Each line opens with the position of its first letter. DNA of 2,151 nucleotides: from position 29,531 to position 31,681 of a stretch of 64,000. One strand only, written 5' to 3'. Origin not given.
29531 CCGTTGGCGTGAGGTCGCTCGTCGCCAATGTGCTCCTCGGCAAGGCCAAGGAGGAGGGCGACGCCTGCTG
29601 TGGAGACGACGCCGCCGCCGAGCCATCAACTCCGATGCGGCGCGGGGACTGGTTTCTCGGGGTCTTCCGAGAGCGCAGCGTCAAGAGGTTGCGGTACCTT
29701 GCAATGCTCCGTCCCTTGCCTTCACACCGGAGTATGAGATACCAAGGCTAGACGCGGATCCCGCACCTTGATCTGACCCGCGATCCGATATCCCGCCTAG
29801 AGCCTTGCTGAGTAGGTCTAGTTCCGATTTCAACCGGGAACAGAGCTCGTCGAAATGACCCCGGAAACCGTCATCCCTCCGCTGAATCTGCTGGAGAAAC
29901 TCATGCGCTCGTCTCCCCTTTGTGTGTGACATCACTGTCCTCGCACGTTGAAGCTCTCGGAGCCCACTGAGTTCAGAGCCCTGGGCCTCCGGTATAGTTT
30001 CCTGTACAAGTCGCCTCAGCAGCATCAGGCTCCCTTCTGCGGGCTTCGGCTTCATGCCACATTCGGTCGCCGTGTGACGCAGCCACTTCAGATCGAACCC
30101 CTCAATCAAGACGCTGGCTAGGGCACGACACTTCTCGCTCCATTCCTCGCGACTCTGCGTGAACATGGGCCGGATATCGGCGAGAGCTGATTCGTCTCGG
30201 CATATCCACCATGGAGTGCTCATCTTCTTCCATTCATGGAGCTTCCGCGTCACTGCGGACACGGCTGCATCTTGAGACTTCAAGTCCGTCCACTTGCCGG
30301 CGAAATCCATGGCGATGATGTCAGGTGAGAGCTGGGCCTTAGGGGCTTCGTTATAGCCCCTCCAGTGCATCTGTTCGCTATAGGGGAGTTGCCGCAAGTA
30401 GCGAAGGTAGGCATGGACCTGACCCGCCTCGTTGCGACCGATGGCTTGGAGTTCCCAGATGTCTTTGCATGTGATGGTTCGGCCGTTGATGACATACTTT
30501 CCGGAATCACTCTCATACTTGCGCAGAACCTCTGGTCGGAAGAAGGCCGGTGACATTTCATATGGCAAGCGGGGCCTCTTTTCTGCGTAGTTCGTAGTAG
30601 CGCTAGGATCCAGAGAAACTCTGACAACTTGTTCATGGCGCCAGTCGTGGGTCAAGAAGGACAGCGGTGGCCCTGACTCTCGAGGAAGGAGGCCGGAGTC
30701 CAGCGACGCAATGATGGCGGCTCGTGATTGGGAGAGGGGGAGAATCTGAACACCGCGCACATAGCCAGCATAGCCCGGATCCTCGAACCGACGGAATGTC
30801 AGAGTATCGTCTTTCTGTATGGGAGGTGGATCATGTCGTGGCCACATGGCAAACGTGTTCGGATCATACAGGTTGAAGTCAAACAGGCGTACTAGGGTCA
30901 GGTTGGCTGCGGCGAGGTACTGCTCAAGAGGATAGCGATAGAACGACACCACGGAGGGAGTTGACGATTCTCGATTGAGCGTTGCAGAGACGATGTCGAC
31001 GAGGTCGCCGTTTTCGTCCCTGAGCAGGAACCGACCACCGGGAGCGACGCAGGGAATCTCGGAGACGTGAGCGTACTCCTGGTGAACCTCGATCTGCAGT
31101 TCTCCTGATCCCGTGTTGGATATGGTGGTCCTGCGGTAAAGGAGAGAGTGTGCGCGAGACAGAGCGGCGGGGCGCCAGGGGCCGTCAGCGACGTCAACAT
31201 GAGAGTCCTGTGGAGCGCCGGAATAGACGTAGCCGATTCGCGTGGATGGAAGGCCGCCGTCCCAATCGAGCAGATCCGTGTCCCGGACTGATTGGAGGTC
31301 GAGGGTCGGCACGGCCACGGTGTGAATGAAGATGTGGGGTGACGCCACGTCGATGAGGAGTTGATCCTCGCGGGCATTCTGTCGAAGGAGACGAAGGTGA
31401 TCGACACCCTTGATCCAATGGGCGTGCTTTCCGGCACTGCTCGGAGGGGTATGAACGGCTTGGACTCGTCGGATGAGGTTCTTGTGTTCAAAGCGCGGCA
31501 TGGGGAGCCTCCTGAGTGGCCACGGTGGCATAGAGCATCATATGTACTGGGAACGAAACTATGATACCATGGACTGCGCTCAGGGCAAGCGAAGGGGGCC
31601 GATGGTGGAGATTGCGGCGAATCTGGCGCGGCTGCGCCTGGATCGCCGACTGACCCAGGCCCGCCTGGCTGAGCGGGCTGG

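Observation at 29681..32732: Divergent pair: AT-richer 606-aa unknown protein and an XRE-HTH/ImmA-peptidase regulator, a candidate undescribed immunity module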

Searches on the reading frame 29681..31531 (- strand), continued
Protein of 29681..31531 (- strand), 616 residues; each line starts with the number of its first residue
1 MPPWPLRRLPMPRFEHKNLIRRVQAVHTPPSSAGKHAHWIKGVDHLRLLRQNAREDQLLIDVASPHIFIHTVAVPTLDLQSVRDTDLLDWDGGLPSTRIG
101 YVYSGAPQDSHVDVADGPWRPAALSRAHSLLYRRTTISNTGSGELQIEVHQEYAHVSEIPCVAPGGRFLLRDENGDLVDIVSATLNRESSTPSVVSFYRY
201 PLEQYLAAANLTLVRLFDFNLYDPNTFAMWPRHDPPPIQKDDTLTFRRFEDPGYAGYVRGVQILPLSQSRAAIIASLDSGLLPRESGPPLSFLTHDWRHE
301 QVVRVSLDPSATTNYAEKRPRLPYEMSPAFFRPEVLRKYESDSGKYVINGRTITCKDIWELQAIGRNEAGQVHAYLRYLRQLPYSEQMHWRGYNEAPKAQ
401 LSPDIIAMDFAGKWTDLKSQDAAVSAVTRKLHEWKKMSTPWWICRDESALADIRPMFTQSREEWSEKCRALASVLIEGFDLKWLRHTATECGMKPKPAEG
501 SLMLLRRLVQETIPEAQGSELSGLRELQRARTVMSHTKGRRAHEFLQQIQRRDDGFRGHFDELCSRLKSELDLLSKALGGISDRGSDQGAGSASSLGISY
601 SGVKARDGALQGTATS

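Call 95: list_cluster_members(proteins=[P0458, P0426, P0113, P0019, P0005])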
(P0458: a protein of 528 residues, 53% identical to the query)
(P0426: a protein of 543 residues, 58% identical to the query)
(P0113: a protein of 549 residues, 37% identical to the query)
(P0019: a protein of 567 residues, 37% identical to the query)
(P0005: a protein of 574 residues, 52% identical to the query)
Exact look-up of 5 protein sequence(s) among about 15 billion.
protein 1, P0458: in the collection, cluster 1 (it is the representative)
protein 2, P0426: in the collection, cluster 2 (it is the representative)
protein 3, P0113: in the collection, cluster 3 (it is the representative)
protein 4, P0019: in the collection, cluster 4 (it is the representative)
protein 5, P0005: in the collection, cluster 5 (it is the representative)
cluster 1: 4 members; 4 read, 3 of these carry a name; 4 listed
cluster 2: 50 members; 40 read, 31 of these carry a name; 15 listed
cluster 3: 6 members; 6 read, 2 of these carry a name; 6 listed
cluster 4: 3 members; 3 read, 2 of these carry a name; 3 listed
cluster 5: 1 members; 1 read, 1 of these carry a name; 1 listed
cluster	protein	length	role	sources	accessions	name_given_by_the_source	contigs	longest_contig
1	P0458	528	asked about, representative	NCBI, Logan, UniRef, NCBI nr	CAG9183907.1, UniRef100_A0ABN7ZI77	hypothetical protein LMG32289_05459 [Cupriavidus pampae] | ApeA N-terminal domain-containing protein n=2 Tax=Cupriavidus pampae TaxID=659251 ...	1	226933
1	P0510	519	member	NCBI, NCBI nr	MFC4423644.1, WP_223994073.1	hypothetical protein [Cupriavidus pampae]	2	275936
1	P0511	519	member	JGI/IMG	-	hypothetical protein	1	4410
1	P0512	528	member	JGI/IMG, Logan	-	-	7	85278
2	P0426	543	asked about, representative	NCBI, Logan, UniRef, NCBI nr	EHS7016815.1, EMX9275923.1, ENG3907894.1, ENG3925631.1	hypothetical protein ACUB10_001073 [Escherichia coli] | hypothetical protein n=1 Tax=Escherichia coli TaxID=562 RepID=UPI00069486B1 | hypothetical protein [Escherichia coli]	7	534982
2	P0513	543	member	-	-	hypothetical protein ABLI10_000515 [Escherichia coli] | hypothetical protein [Escherichia coli]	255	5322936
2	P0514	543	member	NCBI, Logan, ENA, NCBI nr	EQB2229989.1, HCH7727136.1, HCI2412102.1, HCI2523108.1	TPA: hypothetical protein NOS21_004058 [Escherichia coli] | hypothetical protein [Escherichia coli]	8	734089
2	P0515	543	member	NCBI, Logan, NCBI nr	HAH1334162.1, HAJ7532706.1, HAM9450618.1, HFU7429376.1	TPA: hypothetical protein HHH31_003538 [Escherichia coli] | hypothetical protein [Escherichia coli]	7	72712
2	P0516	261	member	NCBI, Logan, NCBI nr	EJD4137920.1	hypothetical protein M2B72_004541 [Escherichia coli] | hypothetical protein [Escherichia coli]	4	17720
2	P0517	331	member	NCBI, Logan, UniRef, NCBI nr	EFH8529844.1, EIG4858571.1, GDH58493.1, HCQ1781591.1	hypothetical protein BvCmsKKP061_04366 [Escherichia coli] | Uncharacterized protein n=7 Tax=Escherichia coli TaxID=562 RepID=A0A4C9HKH3_ECOLX | hypothetical protein [Escherichia coli]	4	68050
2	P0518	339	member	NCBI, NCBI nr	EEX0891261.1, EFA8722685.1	hypothetical protein C2X59_004348, partial [Escherichia coli] | hypothetical protein [Escherichia coli]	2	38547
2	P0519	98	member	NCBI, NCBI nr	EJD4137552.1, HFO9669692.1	TPA: hypothetical protein ACHLGJ_005205, partial [Escherichia coli] | hypothetical protein [Escherichia coli]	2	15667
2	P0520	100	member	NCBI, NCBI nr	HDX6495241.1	TPA: hypothetical protein RPO13_004627, partial [Escherichia coli] | hypothetical protein [Escherichia coli]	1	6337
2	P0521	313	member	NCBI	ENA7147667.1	hypothetical protein ABGC29_003884, partial [Escherichia coli]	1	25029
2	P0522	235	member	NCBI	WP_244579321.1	hypothetical protein, partial [Escherichia coli]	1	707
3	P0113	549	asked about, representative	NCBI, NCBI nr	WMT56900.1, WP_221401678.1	hypothetical protein [Truepera radiovictrix]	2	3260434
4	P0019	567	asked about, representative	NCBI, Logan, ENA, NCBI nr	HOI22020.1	MAG TPA: hypothetical protein PLD45_01985 [Spirochaetales bacterium] | hypothetical protein [Spirochaetales bacterium]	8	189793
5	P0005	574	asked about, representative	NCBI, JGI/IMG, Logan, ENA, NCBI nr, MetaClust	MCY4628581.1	MAG: hypothetical protein OXE58_13595 [Acidobacteria bacterium] | hypothetical protein [Acidobacteriota bacterium] | \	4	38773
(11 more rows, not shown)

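Call 101: search_solved_structures(query=P0426, max_evalue=10, show_alignments=2)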
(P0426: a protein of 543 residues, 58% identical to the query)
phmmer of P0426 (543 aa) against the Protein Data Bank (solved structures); distinct sequences matched with E-value up to 10: 1.
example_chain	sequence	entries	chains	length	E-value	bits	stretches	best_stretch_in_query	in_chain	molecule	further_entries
4jjj_A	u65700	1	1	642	1.7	10.2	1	235-284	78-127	Cellulose 1,4-beta-cellobiosidase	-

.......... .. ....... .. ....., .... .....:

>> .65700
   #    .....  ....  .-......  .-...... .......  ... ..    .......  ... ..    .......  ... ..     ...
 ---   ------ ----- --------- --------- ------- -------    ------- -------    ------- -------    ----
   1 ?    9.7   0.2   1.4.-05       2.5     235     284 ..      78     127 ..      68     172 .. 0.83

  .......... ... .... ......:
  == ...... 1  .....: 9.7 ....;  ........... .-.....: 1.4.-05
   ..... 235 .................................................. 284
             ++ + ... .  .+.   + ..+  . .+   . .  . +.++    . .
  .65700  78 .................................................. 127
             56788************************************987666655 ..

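Call 115: find_encoding_contigs(protein=P0426, flank=9000, max_places=4)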
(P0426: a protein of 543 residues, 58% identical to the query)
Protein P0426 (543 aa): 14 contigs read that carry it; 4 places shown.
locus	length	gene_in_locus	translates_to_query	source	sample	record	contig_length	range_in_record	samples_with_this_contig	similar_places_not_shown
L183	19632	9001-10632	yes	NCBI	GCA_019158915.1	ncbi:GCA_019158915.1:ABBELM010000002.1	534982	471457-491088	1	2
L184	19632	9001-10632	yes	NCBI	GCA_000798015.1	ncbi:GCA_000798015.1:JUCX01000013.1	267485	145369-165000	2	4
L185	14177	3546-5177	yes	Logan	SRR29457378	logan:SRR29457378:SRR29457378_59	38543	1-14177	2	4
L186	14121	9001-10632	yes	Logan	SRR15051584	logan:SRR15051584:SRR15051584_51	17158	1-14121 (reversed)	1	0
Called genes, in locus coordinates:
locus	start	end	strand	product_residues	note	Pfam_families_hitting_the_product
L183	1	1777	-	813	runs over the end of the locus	PF10145:PhageMin_Tail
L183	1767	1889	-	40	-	PF06528:Phage_P2_GpE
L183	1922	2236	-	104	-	PF10109:Phage_TAC_7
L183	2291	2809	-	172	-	PF04985:Phage_tube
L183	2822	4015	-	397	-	PF22671:Gp18_domIII_N, PF04984:Phage_sheath_1, PF17482:Phage_sheath_1C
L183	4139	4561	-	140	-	PF02413:Caudo_TAP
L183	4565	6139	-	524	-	PF12571:Phage_tail_fib, PF03406:Phage_fiber_2, PF21882:Gp53-like_C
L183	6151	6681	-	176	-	PF09684:Tail_P2_I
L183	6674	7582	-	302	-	PF26776:Baseplate_J_N, PF26078:Baseplate_J_M, PF26079:Baseplate_J_C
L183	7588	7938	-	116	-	PF04965:GPW_gp25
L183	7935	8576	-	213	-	PF04717:Phage_base_V, PF18715:Phage_spike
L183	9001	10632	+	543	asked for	-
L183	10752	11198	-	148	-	PF05069:Phage_tail_S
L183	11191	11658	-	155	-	PF06891:P2_Phage_GpR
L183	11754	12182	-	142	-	-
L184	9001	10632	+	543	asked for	-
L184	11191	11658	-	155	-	PF06891:P2_Phage_GpR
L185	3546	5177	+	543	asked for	-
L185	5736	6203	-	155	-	PF06891:P2_Phage_GpR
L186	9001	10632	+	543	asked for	-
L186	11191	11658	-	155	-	PF06891:P2_Phage_GpR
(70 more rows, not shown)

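Call 117: search_dna_similar(query=P0426, collection=phages, mode=protein, max_rows=12)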
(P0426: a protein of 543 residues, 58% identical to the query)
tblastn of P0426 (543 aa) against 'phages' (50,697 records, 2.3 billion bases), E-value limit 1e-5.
No match.

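Call 122: find_related_loci(query=A1, collection=viral_contigs, flank=6000)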
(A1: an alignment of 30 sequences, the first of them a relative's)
Query A1 (606 aa) in viral_contigs; peptide patterns used: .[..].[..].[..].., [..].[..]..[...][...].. (x = any residue, [..] = any of these).
65 stretches matched a pattern; 3 encode a relative of the query (tblastn E <= 1e-3); 3 distinct loci.
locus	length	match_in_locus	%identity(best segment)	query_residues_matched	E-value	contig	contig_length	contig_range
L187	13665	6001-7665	32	6-564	1e-86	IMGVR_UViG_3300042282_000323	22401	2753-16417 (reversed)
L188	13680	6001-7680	34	1-561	2e-101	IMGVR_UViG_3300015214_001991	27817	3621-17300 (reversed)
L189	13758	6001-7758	27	1-590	2e-52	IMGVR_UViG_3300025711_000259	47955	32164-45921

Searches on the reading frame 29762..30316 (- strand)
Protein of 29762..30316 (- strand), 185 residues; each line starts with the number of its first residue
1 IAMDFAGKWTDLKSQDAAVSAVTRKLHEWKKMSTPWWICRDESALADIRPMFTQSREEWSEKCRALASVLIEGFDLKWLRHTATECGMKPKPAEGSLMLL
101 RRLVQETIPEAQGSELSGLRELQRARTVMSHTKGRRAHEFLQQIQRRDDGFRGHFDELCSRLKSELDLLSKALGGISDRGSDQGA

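Call 30: search_solved_structures(query=A2, max_evalue=10)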
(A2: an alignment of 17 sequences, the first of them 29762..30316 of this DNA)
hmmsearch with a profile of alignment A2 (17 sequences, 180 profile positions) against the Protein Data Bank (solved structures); distinct sequences matched with E-value up to 10: 8.
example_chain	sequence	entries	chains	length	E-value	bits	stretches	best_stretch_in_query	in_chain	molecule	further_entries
8gyn_A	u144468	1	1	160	0.23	14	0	42-68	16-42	Tumor necrosis factor alpha-induced protein 8-like protein 1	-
28jm_B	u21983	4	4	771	0.81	12.2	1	59-144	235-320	TFIIH basal transcription factor complex helicase XPD subunit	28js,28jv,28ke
8ebs_B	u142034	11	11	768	0.82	12.2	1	59-144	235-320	General transcription and DNA repair factor IIH helicase subunit XPD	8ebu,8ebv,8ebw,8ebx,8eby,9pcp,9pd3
29vf_1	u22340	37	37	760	0.85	12.2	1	59-144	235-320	TFIIH basal transcription factor complex helicase XPD subunit | General transcription and DNA repair factor IIH helicase subunit XPD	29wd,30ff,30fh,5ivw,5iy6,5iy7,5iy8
8ebt_B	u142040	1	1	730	0.86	12.1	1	59-144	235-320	General transcription and DNA repair factor IIH helicase subunit XPD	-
9vvp_J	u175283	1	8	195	1.1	11.8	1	69-141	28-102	Gp27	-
8tm9_A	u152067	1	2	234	5.7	9.4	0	73-119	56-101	D_3_633_8x peptide bound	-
8tlp_A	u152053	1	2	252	7.6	9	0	73-119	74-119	D_3_633_8x, no peptide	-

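Call 35: predict_structure(alignment_id=A2)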
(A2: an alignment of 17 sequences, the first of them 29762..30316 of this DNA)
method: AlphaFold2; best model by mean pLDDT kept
length: 185 residues; sequences in the alignment: 17
mean_pLDDT: 88.9   pTM: 0.82
mean pLDDT of the five models: 88.9, 87.5, 87.3, 85.7, 85.6
residues with pLDDT >= 90: 144; 70-90: 19; 50-70: 18; < 50: 4
segments of 3 or more residues with pLDDT < 50: 1-3
pLDDT, mean of each block of 10 residues (from residue 1): 51 69 96 95 94 93 96 96 95 94 94 93 93 90 91 95 96 85 59
secondary structure, 60 per line:
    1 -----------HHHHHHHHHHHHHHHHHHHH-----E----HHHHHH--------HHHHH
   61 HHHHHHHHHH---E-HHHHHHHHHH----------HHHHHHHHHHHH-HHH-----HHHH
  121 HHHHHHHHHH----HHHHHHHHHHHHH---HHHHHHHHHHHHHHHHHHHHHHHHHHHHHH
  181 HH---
elements in order: H12-31 H42-47 H56-70 H76-85 H96-107 H117-130 H135-147 H151-182

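Call 38: fold_search(model_id=the predicted structure, library=pdb)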
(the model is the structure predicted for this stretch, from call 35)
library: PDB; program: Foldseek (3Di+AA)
matches with E <= 10: 173; with E <= 0.001: 0
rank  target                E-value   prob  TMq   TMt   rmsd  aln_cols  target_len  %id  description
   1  7x8v_A                3.2e-01  0.25  0.28  0.28  15.1       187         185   14  Cooperative regulation of PBI1 and MAPKs controls WRKY45 transcription factor in rice immunity (released 2022-04-06)
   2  9qwo_B                5.1e-01  0.21  0.27  0.29  13.9       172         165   12  Vinculin tail bound to paxillin LD2 (released 2025-04-23)
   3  1bgd                  6.0e-01  0.10  0.18  0.21  15.3       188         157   15  CRYSTAL STRUCTURE OF CANINE AND BOVINE GRANULOCYTE-COLONY STIMULATING FACTOR (G-CSF) (released 1993-10-31)
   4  2l6h_MODEL_1_A        7.0e-01  0.20  0.24  0.27  15.3       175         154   15  Fat domain of focal adhesion kinase tethered to LD4 motif of paxillin via GGS linker (released 2012-05-30)
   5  1rke_B                7.7e-01  0.14  0.25  0.26  14.3       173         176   10  Human vinculin head (1-258) in complex with human vinculin tail (879-1066) (released 2004-01-13)
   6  9qwo_A                8.6e-01  0.18  0.28  0.29  13.2       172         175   12  Vinculin tail bound to paxillin LD2 (released 2025-04-23)
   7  5l0j_B                9.5e-01  0.15  0.26  0.28  14.2       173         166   10  Human vinculin R903Q, D907R, R910T mutant(residues 891-1066) (released 2016-08-31)
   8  4pr9_B                1.0e+00  0.18  0.29  0.30  14.2       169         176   13  Human Vinculin (residues 891-1066) in complex with PIP (released 2014-12-10)
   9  2i8b_B                1.1e+00  0.11  0.20  0.24  14.1       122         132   17  Crystal structure of the C-terminal domain of Ebola virus VP30 (released 2007-01-23)
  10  8w6e_A                1.2e+00  0.14  0.25  0.27  14.0       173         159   14  De novo design of HBC599 binder (released 2024-11-27)
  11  8jbd_A                1.2e+00  0.06  0.16  0.12  19.1       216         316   15  Crystal structure of Adenylosuccinate lyase from Thermus thermophilus HB8, TtPurB (released 2023-11-15)
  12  4pr9_A                1.3e+00  0.15  0.28  0.29  14.1       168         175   11  Human Vinculin (residues 891-1066) in complex with PIP (released 2014-12-10)
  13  5cy5_A                1.3e+00  0.09  0.21  0.26  11.4       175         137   14  Crystal structure of the T33-51H designed self-assembling protein tetrahedron (released 2016-08-10)
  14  4abx_B                1.5e+00  0.06  0.16  0.17  28.2       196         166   11  Crystal structure of Deinococcus radiodurans RecN coiled-coil domain (released 2012-12-12)
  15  8b7q_A                1.6e+00  0.07  0.18  0.23  14.9       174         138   11  Cryo-EM structure for the mouse LEPR-CRH2:Leptin:LEPR-Ig complex following symmetry expansion in combination with loca (released 2023-04-05)
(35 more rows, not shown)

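Call 84: search_protein_representatives(alignment_id=A2)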
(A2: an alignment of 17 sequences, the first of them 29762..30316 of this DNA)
Query: 17 sequences, 180 profile positions. Proteins with E-value up to 0.001 (for the whole library): 771; up to 1e-10: 329; up to 1e-30: 111. The best 150 are listed.
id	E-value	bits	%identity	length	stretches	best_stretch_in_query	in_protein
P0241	2.8e-59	215.8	-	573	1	3-176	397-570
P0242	2.4e-58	212.7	-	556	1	2-171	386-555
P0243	7.0e-58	211.2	-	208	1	2-170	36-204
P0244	6.5e-57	208.1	-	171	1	3-171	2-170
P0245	4.1e-56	205.5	-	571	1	2-176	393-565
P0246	4.5e-56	205.3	-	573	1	2-174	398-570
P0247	8.8e-56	204.4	-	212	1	2-175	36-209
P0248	2.0e-55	203.2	-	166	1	13-172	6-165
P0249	3.0e-54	199.4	-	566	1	2-171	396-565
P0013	5.7e-54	198.5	-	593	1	2-176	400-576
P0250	2.9e-53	196.2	-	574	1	2-173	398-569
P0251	2.9e-53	196.2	-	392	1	2-177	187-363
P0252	8.3e-53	194.7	-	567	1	2-175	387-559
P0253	1.0e-52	194.4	-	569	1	2-174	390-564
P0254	9.6e-52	191.2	-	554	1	2-172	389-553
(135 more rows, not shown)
